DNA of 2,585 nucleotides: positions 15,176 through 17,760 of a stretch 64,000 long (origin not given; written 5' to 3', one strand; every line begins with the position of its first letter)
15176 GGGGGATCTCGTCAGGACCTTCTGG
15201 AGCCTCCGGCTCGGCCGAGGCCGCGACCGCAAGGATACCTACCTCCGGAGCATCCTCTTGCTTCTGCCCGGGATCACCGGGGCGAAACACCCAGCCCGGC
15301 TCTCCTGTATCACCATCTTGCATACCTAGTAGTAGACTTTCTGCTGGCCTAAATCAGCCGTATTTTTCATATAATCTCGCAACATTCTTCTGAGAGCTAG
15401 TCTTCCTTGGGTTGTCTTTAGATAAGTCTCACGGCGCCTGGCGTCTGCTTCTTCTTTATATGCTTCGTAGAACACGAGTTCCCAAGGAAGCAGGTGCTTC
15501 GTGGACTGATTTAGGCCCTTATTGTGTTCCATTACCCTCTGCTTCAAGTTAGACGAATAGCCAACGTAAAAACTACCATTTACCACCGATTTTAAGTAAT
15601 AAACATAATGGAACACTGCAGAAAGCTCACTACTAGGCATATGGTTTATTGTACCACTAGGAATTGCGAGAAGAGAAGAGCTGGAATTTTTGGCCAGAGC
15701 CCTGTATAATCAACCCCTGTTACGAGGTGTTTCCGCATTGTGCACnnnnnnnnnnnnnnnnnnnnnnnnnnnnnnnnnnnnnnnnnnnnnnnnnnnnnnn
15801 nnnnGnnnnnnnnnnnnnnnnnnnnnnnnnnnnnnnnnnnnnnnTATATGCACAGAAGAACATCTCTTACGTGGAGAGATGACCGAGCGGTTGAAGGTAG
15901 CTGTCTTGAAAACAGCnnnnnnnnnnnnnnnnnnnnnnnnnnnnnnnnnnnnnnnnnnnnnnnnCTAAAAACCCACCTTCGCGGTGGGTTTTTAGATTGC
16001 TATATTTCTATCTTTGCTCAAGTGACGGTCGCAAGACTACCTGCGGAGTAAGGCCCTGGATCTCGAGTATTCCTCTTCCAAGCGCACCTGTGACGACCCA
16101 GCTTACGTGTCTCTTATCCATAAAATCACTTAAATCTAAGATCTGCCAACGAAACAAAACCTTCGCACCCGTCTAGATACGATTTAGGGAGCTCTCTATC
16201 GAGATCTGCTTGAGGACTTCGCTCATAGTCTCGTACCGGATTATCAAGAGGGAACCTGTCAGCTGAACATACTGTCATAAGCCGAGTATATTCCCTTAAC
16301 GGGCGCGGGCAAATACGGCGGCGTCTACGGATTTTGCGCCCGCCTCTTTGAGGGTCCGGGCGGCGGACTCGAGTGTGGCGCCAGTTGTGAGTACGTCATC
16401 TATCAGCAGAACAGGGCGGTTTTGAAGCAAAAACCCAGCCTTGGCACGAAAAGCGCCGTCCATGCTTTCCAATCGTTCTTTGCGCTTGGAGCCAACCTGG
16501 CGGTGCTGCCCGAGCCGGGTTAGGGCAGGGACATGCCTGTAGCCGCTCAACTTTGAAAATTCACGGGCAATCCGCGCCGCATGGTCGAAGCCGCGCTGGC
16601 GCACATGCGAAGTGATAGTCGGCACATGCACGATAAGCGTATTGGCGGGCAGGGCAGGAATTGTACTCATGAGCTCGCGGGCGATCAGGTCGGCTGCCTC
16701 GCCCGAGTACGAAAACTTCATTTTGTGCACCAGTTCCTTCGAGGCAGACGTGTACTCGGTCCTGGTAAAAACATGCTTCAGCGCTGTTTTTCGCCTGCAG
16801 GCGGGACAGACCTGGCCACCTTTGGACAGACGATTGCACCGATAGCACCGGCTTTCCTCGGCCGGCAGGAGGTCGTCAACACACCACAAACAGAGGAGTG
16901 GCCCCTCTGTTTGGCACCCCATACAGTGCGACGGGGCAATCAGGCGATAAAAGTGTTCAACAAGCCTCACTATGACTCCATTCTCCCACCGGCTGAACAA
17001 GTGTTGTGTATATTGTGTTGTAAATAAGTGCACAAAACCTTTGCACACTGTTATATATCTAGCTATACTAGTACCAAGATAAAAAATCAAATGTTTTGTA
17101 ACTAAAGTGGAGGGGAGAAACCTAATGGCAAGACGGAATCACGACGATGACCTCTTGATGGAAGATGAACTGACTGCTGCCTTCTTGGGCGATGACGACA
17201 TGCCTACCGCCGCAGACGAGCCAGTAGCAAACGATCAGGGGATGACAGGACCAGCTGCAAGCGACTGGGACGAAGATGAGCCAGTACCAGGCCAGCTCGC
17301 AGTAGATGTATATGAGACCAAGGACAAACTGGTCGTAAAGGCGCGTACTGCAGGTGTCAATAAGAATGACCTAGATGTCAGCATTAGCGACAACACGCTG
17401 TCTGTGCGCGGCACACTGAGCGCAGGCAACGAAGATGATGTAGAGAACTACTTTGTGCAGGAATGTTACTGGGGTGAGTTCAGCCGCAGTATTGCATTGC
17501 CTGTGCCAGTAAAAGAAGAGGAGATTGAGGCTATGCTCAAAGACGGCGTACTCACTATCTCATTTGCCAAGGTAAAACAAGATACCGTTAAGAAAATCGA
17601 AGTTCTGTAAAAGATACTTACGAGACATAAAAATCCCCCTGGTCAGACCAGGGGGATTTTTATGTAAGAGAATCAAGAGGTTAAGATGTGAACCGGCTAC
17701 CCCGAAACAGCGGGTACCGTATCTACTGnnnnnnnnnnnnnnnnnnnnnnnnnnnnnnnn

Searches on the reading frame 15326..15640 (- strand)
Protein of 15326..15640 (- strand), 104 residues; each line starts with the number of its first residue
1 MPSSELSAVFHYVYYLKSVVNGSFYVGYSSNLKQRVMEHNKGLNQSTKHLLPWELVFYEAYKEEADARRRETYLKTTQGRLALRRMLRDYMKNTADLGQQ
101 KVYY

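Call 47: search_protein_families(library=pfam, proteins=[window:15326-15640:-], max_evalue=0.001)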
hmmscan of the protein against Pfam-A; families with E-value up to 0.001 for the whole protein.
window:15326-15640:- (104 aa): 1 family
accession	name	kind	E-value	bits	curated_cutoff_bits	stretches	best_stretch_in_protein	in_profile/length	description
PF01541.30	GIY-YIG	-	5.5e-16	59.1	22.6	1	11-79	2-73/78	GIY-YIG catalytic domain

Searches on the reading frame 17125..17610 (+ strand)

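Call 48: search_protein_families(library=pfam, proteins=[window:17125-17610:+], max_evalue=0.001)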
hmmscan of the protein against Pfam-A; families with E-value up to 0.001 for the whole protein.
window:17125-17610:+ (161 aa): 2 families
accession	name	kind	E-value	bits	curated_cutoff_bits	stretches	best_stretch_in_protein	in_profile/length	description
PF00011.27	HSP20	-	7.6e-19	68.2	20.8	1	62-160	2-101/102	Hsp20/alpha crystallin family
PF17886.7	ArsA_HSP20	-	5.6e-07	29.5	22.5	1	67-147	2-63/63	HSP20-like domain found in ArsA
